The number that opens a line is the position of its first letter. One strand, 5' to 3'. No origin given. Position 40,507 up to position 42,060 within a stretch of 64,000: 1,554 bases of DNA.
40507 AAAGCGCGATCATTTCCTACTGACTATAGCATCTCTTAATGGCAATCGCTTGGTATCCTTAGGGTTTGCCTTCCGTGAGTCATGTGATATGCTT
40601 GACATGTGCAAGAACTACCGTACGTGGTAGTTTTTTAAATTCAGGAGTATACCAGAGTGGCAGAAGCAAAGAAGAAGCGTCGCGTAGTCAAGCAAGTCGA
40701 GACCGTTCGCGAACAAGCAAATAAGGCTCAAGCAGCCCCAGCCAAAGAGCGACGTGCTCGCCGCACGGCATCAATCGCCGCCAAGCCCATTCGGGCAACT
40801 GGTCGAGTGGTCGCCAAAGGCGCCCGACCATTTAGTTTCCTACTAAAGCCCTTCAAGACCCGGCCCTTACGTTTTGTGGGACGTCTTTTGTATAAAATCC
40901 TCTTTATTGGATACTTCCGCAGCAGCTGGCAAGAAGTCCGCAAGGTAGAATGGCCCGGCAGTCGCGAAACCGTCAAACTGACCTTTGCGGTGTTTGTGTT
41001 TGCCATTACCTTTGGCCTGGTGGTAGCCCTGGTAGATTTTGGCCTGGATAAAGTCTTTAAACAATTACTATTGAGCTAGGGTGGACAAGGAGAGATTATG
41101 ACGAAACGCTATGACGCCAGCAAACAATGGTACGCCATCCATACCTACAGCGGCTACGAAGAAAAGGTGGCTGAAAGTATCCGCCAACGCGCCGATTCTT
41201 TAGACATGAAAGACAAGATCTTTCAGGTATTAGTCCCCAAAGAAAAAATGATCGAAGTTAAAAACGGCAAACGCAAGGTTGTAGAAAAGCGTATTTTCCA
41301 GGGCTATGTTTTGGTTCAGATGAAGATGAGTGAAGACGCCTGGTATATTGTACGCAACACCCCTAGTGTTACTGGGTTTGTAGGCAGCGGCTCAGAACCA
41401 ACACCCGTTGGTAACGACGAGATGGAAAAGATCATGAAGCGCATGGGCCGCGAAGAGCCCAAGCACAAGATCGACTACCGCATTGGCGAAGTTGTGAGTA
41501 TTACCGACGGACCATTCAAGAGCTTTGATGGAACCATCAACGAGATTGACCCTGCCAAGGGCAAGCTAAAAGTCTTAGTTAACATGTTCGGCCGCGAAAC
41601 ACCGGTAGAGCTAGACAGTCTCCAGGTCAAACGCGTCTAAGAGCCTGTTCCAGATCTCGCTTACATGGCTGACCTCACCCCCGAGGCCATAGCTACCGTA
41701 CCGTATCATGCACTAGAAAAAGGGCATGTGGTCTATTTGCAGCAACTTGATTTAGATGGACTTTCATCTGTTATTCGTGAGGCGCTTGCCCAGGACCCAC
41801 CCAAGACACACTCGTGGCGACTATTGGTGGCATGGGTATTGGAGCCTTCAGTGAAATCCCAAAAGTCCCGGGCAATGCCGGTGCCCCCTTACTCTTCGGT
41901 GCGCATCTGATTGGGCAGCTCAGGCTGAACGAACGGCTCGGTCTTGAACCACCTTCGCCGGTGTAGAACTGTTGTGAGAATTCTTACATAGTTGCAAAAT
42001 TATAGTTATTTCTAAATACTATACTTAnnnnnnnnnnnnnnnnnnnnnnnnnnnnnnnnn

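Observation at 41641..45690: Three tandem sigma-70-family paralogs inserted between nusG and rplK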

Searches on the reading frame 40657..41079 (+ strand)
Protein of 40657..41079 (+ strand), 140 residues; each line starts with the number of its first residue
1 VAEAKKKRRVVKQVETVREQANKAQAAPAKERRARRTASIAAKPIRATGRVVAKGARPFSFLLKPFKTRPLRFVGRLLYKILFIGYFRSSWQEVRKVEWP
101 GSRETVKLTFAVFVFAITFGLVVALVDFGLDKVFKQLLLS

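Call 3: search_protein_families(library=pfam, proteins=[window:40657-41079:+], max_evalue=0.1)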
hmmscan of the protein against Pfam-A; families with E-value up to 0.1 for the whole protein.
window:40657-41079:+ (140 aa): 2 families
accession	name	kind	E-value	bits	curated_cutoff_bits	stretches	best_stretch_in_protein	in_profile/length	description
PF00584.25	SecE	-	6.3e-16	58.5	22.7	1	85-138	2-54/55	SecE/Sec61-gamma subunits of protein translocation complex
PF16079.10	Phage_holin_5_2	-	0.084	13.6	29.2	0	109-137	49-76/76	Phage holin family Hol44, in holin superfamily V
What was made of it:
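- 40657..41079 (+): secE (140 aa, with a basic N-terminal extension); upstream anchor of the conserved synteny. Pfam SecE, 6.3e-16 (call 3).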

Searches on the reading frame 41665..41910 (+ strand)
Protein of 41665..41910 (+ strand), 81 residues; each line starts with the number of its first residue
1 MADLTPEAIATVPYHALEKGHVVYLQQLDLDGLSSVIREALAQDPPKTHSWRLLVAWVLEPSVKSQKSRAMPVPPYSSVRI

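Call 3: search_protein_families(library=pfam, proteins=[window:41665-41910:+], max_evalue=0.1)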
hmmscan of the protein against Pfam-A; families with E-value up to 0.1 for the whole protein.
window:41665-41910:+ (81 aa): 0 families

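Call 4: search_protein_families(library=ncbifam, proteins=[window:41665-41910:+], max_evalue=0.1)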
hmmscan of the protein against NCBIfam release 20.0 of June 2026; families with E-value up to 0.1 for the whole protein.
window:41665-41910:+ (81 aa): 0 families

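Call 36: search_protein_families(library=phrogs, proteins=[window:41665-41910:+], max_evalue=0.001)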
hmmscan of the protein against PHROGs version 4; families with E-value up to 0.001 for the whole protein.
window:41665-41910:+ (81 aa): 0 families
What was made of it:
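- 41665..41910 (+): ORF81, a doubtful gene. No Pfam, NCBIfam or PHROG hit (calls 3, 4, 36).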
